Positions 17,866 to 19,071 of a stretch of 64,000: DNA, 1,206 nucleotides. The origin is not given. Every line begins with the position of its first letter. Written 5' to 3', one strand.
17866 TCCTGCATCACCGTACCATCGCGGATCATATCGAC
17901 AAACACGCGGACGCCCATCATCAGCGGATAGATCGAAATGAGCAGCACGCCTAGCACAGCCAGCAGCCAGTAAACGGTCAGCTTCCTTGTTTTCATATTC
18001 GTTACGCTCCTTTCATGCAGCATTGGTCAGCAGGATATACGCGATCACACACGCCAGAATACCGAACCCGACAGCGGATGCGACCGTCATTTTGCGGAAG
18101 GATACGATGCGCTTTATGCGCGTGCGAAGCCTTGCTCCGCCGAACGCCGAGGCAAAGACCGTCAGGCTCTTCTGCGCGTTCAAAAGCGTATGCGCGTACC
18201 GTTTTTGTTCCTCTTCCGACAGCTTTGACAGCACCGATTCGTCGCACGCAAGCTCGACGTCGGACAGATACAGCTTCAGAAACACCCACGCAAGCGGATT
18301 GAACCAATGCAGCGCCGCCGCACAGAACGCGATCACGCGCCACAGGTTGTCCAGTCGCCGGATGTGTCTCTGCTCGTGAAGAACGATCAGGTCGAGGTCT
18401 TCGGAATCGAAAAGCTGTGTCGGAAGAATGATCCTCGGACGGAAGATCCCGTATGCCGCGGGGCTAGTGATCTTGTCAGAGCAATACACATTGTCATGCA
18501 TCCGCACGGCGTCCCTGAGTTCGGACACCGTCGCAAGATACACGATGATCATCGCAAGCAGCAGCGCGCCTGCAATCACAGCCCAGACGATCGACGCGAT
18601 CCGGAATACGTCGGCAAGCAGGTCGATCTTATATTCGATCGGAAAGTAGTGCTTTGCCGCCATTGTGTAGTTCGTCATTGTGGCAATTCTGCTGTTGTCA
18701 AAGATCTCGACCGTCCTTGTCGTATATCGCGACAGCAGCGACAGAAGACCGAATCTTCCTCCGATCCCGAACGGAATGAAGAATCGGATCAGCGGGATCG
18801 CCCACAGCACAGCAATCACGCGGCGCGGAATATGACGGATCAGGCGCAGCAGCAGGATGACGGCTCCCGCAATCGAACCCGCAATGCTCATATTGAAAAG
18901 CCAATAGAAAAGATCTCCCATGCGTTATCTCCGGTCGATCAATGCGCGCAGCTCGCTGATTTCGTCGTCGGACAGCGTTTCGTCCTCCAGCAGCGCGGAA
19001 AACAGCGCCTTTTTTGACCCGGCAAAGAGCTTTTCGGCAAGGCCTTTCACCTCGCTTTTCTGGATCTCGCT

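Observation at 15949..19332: BlaI / sensor-less M56 protease operon whose cargo is an ~8-TM protein and a GNAT::PPTase fusion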

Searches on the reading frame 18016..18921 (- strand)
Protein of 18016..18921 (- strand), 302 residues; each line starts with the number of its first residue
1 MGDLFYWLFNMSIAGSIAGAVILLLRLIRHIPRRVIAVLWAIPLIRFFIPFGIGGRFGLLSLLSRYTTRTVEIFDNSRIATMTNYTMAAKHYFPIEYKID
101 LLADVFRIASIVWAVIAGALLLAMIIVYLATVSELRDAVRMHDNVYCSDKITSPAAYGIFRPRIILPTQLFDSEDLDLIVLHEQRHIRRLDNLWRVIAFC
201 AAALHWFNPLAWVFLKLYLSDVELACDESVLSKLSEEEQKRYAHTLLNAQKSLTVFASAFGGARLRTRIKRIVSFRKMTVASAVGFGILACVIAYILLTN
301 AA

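Call 3: search_protein_families(library=pfam, proteins=[window:18016-18921:-], max_evalue=0.01)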
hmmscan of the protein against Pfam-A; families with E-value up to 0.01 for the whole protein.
window:18016-18921:- (302 aa): 1 family
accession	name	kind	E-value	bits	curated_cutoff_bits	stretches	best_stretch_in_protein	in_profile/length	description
PF05569.17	Peptidase_M56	-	1.1e-42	146.6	31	1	8-263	3-280/296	BlaR1 peptidase M56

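Call 5: search_protein_families(library=ncbifam, proteins=[window:18016-18921:-], max_evalue=0.1)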
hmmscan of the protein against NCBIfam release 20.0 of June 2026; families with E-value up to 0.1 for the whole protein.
window:18016-18921:- (302 aa): 3 families
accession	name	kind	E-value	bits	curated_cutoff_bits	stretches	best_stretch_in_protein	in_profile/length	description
NF000326.1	blaR1_generic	equivalog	3.7e-23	81.7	400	1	143-285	160-312/585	BlaR1 family beta-lactam sensor/signal transducer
NF033109.1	sensor_MecR1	exception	2.3e-10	39.6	1200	1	140-249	159-271/585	beta-lactam sensor/signal transducer MecR1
NF033108.1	sensor_BlaR1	exception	1.5e-06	27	1200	1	148-256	164-275/585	beta-lactam sensor/signal transducer BlaR1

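Call 44: search_solved_structures(query=window:18016-18921:-, max_evalue=0.01, show_alignments=1)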
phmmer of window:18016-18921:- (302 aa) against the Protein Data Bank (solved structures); distinct sequences matched with E-value up to 0.01: 2.
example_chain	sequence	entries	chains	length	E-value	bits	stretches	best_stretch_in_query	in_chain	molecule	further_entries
8exp_A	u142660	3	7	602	6e-07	32.7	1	148-297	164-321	Beta-lactam sensor/signal transducer BlaR1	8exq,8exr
8exs_A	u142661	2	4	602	1.3e-06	31.6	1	148-258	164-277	Beta-lactam sensor/signal transducer BlaR1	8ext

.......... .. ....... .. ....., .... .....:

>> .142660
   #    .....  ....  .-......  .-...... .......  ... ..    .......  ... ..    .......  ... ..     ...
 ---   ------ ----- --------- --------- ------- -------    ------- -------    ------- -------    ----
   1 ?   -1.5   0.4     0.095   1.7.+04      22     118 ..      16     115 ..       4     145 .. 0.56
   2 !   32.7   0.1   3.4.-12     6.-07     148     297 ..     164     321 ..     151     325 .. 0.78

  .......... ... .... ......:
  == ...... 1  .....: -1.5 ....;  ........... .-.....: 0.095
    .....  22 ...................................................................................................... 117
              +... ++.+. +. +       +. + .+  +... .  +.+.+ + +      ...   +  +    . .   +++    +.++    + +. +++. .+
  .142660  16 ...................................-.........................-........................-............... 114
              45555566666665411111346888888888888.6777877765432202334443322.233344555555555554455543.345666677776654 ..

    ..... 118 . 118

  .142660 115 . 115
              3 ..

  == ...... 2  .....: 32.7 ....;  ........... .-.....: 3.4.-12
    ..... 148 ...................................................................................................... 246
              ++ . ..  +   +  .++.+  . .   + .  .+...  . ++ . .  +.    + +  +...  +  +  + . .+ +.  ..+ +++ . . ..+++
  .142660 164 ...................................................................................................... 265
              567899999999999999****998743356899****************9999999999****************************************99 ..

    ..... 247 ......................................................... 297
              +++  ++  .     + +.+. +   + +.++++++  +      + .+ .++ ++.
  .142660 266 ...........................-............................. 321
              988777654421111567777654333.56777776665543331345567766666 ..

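Call 50: list_cluster_members(proteins=[P0271, window:18016-18921:-, window:18928-19275:-, P0001, window:14334-15920:-])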
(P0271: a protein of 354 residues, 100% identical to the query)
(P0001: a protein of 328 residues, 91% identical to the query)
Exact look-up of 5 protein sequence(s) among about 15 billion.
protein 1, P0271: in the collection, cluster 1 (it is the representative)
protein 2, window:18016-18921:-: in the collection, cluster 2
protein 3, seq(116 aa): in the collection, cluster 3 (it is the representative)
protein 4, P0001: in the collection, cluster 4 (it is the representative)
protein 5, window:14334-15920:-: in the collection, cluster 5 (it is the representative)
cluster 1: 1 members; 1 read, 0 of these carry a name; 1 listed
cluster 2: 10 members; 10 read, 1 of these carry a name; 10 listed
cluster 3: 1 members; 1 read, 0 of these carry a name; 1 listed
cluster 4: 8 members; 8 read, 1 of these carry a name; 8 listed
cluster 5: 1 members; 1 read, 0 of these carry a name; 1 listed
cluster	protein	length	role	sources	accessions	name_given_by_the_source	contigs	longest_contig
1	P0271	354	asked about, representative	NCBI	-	-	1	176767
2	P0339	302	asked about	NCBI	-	-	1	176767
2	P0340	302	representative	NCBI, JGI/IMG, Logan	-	beta-lactamase regulating signal transducer with metallopeptidase domain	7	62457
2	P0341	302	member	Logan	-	-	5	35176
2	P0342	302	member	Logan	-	-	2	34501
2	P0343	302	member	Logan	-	-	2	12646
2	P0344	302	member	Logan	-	-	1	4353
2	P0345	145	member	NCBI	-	-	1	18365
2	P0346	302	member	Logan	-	-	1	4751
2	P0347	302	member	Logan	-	-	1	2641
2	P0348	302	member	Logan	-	-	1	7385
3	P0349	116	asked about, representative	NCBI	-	-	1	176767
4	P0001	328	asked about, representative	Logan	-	-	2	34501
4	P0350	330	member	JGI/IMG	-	hypothetical protein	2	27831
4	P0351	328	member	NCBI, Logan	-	-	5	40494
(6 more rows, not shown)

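Call 67: search_protein_families(library=padloc, proteins=[window:18016-18921:-], max_evalue=0.1)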
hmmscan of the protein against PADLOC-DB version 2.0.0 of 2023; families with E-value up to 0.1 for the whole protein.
window:18016-18921:- (302 aa): 1 family
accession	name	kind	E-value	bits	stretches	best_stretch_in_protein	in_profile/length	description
PDLC04010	PD-Lambda-5_A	-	0.015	12.2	1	224-301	171-248/578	-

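Call 68: search_protein_families(library=phrogs, proteins=[window:18016-18921:-], max_evalue=0.1)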
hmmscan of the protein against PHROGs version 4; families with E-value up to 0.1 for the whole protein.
window:18016-18921:- (302 aa): 1 family
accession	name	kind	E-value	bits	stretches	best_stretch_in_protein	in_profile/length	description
phrog_33823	-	unknown function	4e-06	26.7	1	148-257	164-276/585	-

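Call 73: find_homologous_proteins(query=window:18016-18921:-)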
Query window:18016-18921:- (302 aa): 1194 proteins with E <= 0.001 among 8000 candidates; the best 120 are listed.
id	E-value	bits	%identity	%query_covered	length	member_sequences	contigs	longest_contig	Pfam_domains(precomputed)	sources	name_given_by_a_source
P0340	3.4e-185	633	96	100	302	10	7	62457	PF05569.18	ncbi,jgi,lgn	jgi:beta-lactamase regulating signal transducer with metallopeptidase domain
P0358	1.0e-132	460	68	100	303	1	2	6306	PF05569.18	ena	-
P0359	3.1e-131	455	68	100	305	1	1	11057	PF05569.18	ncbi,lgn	-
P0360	5.1e-131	455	66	100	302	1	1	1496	PF05569.18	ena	-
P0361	5.1e-131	455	67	100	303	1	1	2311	PF05569.18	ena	-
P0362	3.3e-130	452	66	100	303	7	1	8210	PF05569.18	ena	-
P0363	3.4e-130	452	68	100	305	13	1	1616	PF05569.18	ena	-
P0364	7.1e-129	448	67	100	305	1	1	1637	PF05569.18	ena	-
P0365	1.5e-128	447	68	100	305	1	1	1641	PF05569.18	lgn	-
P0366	2.7e-128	446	65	100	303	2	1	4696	PF05569.18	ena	-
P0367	3.2e-128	446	67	100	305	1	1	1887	PF05569.18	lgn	-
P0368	1.3e-127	444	64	100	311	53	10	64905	PF05569.18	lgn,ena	-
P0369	1.3e-127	444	64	100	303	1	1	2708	PF05569.18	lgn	-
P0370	1.4e-127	443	65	100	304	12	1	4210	PF05569.18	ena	-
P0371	4.5e-127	442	67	100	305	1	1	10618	PF05569.18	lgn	-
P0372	1.4e-126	440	64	100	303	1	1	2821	PF05569.18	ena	-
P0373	1.5e-126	440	65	92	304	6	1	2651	PF05569.18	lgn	-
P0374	1.8e-126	440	67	100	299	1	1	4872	PF05569.18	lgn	-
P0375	2.7e-126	439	62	100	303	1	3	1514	PF05569.18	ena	-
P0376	6.6e-126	438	64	100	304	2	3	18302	PF05569.18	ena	-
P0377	7.9e-126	438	63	100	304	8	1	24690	PF05569.18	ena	-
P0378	9.8e-126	437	65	100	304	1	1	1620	PF05569.18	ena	-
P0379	1.0e-125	437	64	100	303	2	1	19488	PF05569.18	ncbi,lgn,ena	-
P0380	1.5e-125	437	65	100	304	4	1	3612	PF05569.18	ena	-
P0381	1.8e-125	437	64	100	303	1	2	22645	PF05569.18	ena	-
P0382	1.2e-124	434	63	100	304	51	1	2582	PF05569.18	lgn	-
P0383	1.5e-124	433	64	100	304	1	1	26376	PF05569.18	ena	-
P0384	1.7e-124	433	66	100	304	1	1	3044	PF05569.18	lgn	-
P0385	4.1e-124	432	65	100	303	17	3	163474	PF05569.18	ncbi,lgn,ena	-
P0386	5.3e-124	432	66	100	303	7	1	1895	PF05569.18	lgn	-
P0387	9.8e-124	431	62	100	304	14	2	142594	PF05569.18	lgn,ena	-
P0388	2.3e-123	430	62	100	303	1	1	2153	PF05569.18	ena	-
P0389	5.0e-123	429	64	100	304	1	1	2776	PF05569.18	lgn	-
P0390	2.6e-122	426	63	100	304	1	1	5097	PF05569.18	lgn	-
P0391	3.5e-122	426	63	100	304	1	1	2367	PF05569.18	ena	-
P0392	3.6e-122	426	63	100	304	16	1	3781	PF05569.18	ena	-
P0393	3.9e-122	426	63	100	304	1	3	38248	PF05569.18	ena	-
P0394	4.5e-122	425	63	100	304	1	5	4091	PF05569.18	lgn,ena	-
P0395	5.6e-122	425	65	100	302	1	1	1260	PF05569.18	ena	-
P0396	8.8e-122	424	63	100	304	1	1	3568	PF05569.18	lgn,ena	-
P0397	4.6e-121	422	58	99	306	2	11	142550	PF05569.18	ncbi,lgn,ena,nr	ncbi:MAG: M56 family metallopeptidase [Clostridia bacterium]|nr:M56 family metallopeptidase [Clostri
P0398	6.0e-121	422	63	100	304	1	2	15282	PF05569.18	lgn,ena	-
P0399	1.3e-120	421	63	100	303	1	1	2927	PF05569.18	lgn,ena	-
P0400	2.9e-120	419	63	100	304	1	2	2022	PF05569.18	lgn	-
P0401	3.7e-120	419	63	92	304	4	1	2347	PF05569.18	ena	-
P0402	6.3e-119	415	58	99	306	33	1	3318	PF05569.18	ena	-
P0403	1.1e-118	414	58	100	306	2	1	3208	PF05569.18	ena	-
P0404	4.5e-118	412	58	100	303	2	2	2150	PF05569.18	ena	-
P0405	6.0e-118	412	64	100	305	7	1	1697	PF05569.18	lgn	-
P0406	1.5e-117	411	59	100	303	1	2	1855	PF05569.18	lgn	-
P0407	1.7e-116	407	57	100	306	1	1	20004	PF05569.18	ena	-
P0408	2.8e-116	406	61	100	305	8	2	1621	PF05569.18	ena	-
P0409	6.8e-116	405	56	100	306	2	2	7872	PF05569.18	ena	-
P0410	1.2e-115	404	61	100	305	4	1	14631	PF05569.18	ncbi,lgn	-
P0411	2.8e-115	403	63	97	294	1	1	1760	PF05569.18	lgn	-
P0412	7.2e-115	402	58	100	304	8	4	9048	PF05569.18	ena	-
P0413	8.6e-115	401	59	100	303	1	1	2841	PF05569.18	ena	-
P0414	2.5e-114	400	60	100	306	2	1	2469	PF05569.18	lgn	-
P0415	4.3e-114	399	60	100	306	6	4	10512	PF05569.18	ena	-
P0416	9.7e-114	398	61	93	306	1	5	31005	PF05569.18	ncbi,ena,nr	ncbi:MAG: M56 family metallopeptidase [Oscillospiraceae bacterium]|nr:M56 family metallopeptidase [O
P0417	3.4e-113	396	57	100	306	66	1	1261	PF05569.18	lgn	-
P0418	7.9e-113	395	55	100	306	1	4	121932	PF05569.18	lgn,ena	-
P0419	2.3e-112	394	58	100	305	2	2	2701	PF05569.18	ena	-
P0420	1.4e-111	391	56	100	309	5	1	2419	PF05569.18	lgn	-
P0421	2.1e-111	390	58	99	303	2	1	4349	PF05569.18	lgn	-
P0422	4.5e-111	389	56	100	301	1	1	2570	PF05569.18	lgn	-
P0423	6.0e-111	389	59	100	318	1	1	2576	PF05569.18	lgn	-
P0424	7.2e-111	389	55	100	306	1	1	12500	PF05569.18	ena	-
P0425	1.2e-110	388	58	100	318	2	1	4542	PF05569.18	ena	-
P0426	1.3e-110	388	59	100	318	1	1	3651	PF05569.18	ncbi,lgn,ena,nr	ncbi:MAG: peptidase M56 BlaR1 [Lachnospiraceae bacterium]|nr:peptidase M56 BlaR1 [Lachnospiraceae ba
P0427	1.4e-110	388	60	100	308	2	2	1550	PF05569.18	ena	-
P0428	2.7e-110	387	52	100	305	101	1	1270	PF05569.18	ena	-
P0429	4.7e-110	386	58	100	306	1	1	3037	PF05569.18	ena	-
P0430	5.1e-110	386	52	100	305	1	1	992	PF05569.18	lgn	-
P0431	1.5e-108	381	55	100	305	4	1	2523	PF05569.18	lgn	-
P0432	1.8e-108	381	57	100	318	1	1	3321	PF05569.18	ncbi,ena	-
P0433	2.5e-108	380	58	100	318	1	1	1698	PF05569.18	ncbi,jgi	jgi:beta-lactamase regulating signal transducer with metallopeptidase domain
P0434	4.1e-108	380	55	99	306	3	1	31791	PF05569.18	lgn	-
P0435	6.4e-108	379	56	100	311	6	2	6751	PF05569.18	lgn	-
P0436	7.0e-108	379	58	100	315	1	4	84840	PF05569.18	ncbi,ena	-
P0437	8.9e-108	378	58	100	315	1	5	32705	PF05569.18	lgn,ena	-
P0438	9.0e-108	378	52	100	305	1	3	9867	PF05569.18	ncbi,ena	-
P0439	1.2e-107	378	57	100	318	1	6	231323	PF05569.18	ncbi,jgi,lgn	jgi:beta-lactamase regulating signal transducer with metallopeptidase domain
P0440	1.3e-107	378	56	100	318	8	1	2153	PF05569.18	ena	-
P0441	1.9e-107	377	58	100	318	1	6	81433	PF05569.18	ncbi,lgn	-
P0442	1.9e-107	377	54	100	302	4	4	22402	PF05569.18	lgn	-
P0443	3.0e-107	377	57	100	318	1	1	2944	PF05569.18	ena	-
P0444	5.5e-107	376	58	100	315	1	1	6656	PF05569.18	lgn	-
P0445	9.1e-107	375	55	100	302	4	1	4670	PF05569.18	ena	-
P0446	1.2e-106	375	58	100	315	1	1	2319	PF05569.18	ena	-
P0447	2.1e-106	374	56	100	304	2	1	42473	PF05569.18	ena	-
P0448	3.0e-106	373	53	100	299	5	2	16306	PF05569.18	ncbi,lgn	-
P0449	5.8e-106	373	55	100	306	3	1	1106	PF05569.18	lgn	-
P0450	8.3e-106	372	55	100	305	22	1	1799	PF05569.18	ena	-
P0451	1.4e-105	371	56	100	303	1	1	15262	PF05569.18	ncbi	-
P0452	2.0e-105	371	52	100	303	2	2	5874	PF05569.18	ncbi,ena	-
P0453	3.9e-105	370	56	100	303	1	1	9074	PF05569.18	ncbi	-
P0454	4.0e-105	370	55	100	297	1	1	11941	PF05569.18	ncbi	-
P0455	4.0e-105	370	54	100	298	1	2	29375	PF05569.18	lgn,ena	-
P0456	7.3e-105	369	54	100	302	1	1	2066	PF05569.18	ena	-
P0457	1.1e-104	368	56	100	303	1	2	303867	PF05569.18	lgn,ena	-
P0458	1.1e-104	368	52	100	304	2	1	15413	PF05569.18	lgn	-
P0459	1.3e-104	368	54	100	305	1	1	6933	PF05569.18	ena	-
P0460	3.6e-104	367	53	100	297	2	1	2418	PF05569.18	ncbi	-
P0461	4.2e-104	366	55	100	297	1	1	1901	PF05569.18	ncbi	-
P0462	4.4e-104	366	55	100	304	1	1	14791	PF05569.18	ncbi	-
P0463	4.5e-104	366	52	100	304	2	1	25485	PF05569.18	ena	-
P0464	6.2e-104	366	55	100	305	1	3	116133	PF05569.18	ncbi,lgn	-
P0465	1.2e-103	365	56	93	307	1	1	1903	PF05569.18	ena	-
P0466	1.5e-103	365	56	93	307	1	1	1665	PF05569.18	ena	-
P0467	1.7e-103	364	55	99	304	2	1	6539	PF05569.18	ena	-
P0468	1.8e-103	364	54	100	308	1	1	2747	PF05569.18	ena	-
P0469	2.0e-103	364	54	99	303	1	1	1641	PF05569.18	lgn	-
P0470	2.4e-103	364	53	100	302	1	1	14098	PF05569.18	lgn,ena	-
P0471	4.1e-103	363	53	100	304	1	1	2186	PF05569.18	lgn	-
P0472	4.2e-103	363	52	100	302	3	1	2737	PF05569.18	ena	-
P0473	4.5e-103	363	54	100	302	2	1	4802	PF05569.18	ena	-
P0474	6.0e-103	363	56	93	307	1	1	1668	PF05569.18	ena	-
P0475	6.4e-103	363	54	100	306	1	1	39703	PF05569.18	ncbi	-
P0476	7.6e-103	362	54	100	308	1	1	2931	PF05569.18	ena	-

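Call 76: find_encoding_contigs(protein=P0439, flank=4000, max_places=2)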
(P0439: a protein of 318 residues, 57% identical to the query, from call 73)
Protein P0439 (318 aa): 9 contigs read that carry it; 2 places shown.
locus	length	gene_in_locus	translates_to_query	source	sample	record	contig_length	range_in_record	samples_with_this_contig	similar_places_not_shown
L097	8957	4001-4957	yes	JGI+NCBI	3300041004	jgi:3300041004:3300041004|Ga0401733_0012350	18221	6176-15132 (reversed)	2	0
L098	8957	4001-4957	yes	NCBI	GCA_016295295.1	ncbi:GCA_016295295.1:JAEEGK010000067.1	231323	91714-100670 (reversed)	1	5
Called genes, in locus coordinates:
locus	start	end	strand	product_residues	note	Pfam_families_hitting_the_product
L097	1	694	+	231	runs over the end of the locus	PF01012:ETF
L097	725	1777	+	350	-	PF01012:ETF, PF00766:ETF_alpha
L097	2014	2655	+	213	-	PF00160:Pro_isomerase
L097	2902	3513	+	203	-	PF12840:HTH_20 (weak)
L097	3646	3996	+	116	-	PF03965:Penicillinase_R, PF22194:WHD_F93 (weak)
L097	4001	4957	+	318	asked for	PF05569:Peptidase_M56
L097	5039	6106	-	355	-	PF00871:Acetate_kinase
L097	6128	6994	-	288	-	PF01515:PTA_PTB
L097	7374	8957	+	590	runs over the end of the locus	PF00150:Cellulase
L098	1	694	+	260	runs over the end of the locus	PF01012:ETF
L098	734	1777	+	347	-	PF01012:ETF, PF00766:ETF_alpha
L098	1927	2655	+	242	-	PF00160:Pro_isomerase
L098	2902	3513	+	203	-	PF12840:HTH_20 (weak)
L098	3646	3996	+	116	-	PF03965:Penicillinase_R, PF22194:WHD_F93 (weak)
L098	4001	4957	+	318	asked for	PF05569:Peptidase_M56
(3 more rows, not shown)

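Call 77: find_encoding_contigs(protein=P0457, flank=4000, max_places=2)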
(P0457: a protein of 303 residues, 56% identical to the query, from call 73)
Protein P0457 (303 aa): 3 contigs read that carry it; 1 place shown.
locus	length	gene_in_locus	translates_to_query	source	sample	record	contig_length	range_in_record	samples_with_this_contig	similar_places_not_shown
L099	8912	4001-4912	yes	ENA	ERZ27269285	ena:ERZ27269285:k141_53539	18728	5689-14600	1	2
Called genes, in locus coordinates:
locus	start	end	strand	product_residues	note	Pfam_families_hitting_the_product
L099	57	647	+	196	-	PF00440:TetR_N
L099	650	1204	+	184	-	PF13302:Acetyltransf_3, PF00583:Acetyltransf_1 (weak)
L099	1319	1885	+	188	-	PF00440:TetR_N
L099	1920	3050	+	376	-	PF01512:Complex1_51K, PF13183:Fer4_8 (faint), PF13534:Fer4_17 (faint), PF14691:Fer4_20 (faint), PF12797:Fer4_2 (faint), PF12838:Fer4_7 (weak), PF13187:Fer4_9 (weak), PF13237:Fer4_10 (weak), +1 more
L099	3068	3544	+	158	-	PF01161:PBP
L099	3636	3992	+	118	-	PF01047:MarR (weak), PF03965:Penicillinase_R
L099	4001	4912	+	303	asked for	PF05569:Peptidase_M56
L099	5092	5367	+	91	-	-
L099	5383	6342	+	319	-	-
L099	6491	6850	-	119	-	PF12840:HTH_20 (faint), PF01022:HTH_5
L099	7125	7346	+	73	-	PF00403:HMA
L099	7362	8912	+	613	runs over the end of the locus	PF00122:E1-E2_ATPase, PF00702:Hydrolase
